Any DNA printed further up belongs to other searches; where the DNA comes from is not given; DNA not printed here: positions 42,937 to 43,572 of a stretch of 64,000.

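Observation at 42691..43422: Tandem pair of paralogous small secreted proteins with a conserved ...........VKLENGV core, family unknown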

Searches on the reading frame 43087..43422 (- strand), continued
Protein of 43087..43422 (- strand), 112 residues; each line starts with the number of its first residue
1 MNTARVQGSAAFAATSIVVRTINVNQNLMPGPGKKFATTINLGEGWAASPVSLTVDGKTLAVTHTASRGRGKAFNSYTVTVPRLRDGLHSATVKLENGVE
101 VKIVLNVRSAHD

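Call 47: fold_search(model_id=the predicted structure, library=pdb)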
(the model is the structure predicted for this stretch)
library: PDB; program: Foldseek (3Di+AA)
matches with E <= 10: 1603; with E <= 0.001: 1
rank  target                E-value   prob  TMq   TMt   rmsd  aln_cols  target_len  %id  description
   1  6e9b_A                6.4e-04  1.00  0.43  0.15   5.4       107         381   19  Bacteroides ovatus mixed-linkage glucan utilization locus (MLGUL) SGBP-B in complex with mixed-linkage heptasaccharide (released 2019-05-15)
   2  5jjh                  3.5e-03  1.00  0.38  0.09   7.6       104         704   13  Crystal structure of amylomaltase from Corynebacterium glutamicum (released 2017-04-26)
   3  5fm5_O                3.7e-03  0.99  0.33  0.36   6.5       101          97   16  Crystal structure of the myomesin:obscurin-like-1 complex (released 2016-11-23)
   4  6e57_B                3.9e-03  1.00  0.44  0.15   5.8       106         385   19  Bacteroides ovatus mixed-linkage glucan utilization locus (MLGUL) SGBP-B in complex with mixed-linkage heptasaccharide (released 2019-05-29)
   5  7s11_C                4.1e-03  0.99  0.34  0.34   6.2       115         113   11  Crystal structure of Fab in complex with mouse CD96 monomer (released 2021-11-03)
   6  6onb_C                4.3e-03  0.99  0.36  0.36   9.9       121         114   14  Crystal Structure of the ZIG-8-RIG-5 IG1-IG1 heterodimer, monoclinic form (released 2019-05-15)
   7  2z4t_A                4.6e-03  0.84  0.27  0.10   9.9       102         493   17  Crystal Structure of Vibrionaceae Photobacterium sp. JT-ISH-224 2,6-sialyltransferase in a Ternary Complex with Donor  (released 2008-04-08)
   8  5aea_A                6.7e-03  0.97  0.34  0.36   7.2       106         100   14  Crystal structure of human NCAM domain 1 (released 2016-04-13)
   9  6cjz_MODEL_1_A        7.1e-03  0.99  0.34  0.36   6.4       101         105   15  Solution Structure of Amebosin (released 2019-02-06)
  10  6arq_A                7.1e-03  0.99  0.36  0.36   6.6       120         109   12  Crystal structure of CD96 (D1) bound to CD155/necl-5 (D1-3) (released 2018-11-21)
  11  6pll_A                7.1e-03  0.99  0.38  0.37   6.0       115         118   14  Crystal structure of the ZIG-8 IG1 homodimer (released 2020-07-08)
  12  2yrl_MODEL_1_A        7.1e-03  0.87  0.28  0.30   9.2        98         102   13  Solution structure of the PKD domain from KIAA 1837 protein (released 2007-10-02)
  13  6on9_A                7.9e-03  0.97  0.37  0.36   9.7       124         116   14  Crystal Structure of the ZIG-8-RIG-5 IG1-IG1 heterodimer, tetragonal form (released 2019-05-15)
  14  6pll_B                8.4e-03  0.98  0.38  0.38   5.9       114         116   14  Crystal structure of the ZIG-8 IG1 homodimer (released 2020-07-08)
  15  2ncm_MODEL_1_A        9.9e-03  0.98  0.36  0.39   6.9       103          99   16  NEURAL CELL ADHESION MOLECULE, NMR, 20 STRUCTURES (released 1997-03-12)
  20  6w8x_A                1.1e-02  1.00  0.44  0.38   6.5       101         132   18  Cryo-EM of the S. solfataricus pilus (released 2020-07-08)
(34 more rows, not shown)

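Call 51: search_protein_families(library=phrogs, alignment_id=A1, max_evalue=1)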
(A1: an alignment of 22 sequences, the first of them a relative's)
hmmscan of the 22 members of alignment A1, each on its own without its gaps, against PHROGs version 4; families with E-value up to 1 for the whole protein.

A. member 1, P0001 (112 aa): 0 families

B. families by the number of members that match (of 22 scanned): 5 families
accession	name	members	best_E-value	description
phrog_12976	-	1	0.023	-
phrog_37057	-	1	0.082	transcriptional regulator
phrog_348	-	1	0.13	minor head protein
phrog_38590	-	1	0.2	-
phrog_28187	-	1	0.38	-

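Call 52: search_protein_families(library=padloc, alignment_id=A1, max_evalue=1)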
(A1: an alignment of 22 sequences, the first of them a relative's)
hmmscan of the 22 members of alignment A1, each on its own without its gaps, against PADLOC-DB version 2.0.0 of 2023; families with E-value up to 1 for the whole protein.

A. member 1, P0001 (112 aa): 0 families

B. families by the number of members that match (of 22 scanned): 0 families

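Call 54: find_encoding_contigs(protein=P0004, flank=3000, max_places=3)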
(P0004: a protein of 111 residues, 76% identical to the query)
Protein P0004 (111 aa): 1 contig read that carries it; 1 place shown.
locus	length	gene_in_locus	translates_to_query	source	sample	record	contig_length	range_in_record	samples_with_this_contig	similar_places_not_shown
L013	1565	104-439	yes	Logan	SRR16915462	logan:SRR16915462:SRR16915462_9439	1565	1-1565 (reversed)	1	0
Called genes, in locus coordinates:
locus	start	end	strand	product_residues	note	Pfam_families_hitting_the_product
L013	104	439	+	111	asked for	-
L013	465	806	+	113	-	-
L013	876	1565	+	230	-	?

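Call 55: find_encoding_contigs(protein=P0031, flank=3000, max_places=3)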
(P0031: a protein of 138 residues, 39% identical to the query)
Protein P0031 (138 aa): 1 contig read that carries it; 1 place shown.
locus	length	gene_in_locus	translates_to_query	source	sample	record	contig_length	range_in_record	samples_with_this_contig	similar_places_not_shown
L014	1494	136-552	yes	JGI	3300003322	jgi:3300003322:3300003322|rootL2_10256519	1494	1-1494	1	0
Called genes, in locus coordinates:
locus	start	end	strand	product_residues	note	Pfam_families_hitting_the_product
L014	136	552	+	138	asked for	-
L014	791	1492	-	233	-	?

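Call 56: find_encoding_contigs(protein=P0033, flank=3000, max_places=3)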
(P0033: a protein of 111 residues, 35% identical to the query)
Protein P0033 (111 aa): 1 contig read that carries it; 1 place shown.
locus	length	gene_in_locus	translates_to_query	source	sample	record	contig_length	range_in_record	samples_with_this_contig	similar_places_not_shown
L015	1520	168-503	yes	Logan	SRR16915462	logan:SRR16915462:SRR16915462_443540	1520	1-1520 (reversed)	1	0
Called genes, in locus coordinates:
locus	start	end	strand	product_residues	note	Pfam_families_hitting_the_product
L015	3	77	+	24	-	?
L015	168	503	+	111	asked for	-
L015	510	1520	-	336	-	?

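Call 69: list_cluster_members(proteins=[P0001, P0009, P0005, P0011, P0013, P0026])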
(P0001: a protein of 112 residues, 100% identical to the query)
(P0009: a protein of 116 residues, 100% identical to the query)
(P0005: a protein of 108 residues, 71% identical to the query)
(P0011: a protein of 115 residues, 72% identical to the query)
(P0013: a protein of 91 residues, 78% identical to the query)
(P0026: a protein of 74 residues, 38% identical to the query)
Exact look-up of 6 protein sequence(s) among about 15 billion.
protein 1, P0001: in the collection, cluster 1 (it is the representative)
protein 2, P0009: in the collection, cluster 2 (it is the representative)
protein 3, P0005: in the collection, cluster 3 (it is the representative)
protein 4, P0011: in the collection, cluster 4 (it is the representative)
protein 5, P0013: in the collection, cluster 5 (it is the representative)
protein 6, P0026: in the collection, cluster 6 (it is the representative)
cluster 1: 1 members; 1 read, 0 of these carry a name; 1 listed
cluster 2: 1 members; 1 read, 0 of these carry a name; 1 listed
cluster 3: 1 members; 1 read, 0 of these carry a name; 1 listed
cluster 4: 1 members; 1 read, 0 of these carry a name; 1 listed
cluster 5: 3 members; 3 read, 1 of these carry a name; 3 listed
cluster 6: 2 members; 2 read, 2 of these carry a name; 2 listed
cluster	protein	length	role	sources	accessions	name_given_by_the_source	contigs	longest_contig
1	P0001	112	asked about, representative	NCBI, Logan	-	-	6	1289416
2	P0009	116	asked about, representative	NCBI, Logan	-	-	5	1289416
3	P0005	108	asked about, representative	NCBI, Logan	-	-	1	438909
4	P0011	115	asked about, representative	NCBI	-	-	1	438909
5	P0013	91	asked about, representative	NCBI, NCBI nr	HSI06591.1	MAG TPA: hypothetical protein VLC93_19035 [Myxococcota bacterium] | hypothetical protein [Myxococcota bacterium]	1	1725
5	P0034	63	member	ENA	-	-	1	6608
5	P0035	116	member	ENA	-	-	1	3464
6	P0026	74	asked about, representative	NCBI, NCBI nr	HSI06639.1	MAG TPA: hypothetical protein VLC93_19275, partial [Myxococcota bacterium] | hypothetical protein [Myxococcota bacterium]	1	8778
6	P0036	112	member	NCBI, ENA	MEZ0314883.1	MAG: hypothetical protein ACAI38_24185 [Myxococcota bacterium]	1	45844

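Call 75: find_related_loci(query=A3, collection=metagenome_contigs, flank=8000)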
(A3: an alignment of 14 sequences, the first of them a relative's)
Query A3 (112 aa) in metagenome_contigs; peptide patterns used: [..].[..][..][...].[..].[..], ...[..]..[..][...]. (x = any residue, [..] = any of these).
330 stretches matched a pattern, but none encodes a relative of the query by tblastn (E <= 1e-3).

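Call 76: find_related_loci(query=A3, collection=viral_contigs, flank=5000)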
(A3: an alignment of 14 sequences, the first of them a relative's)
Query A3 (112 aa) in viral_contigs; peptide patterns used: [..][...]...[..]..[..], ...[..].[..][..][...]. (x = any residue, [..] = any of these).
52 stretches matched a pattern, but none encodes a relative of the query by tblastn (E <= 1e-3).
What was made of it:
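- PADLOC and PHROGs searches are empty (calls 51, 52), and there are no viral contig matches (call 76).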

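Call 78: find_related_loci(query=A8, collection=metagenome_contigs, flank=8000)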
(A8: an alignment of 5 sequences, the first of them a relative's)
Query A8 (114 aa) in metagenome_contigs; peptide patterns used: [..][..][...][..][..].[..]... (x = any residue, [..] = any of these).
40 stretches matched a pattern, but none encodes a relative of the query by tblastn (E <= 1e-3).
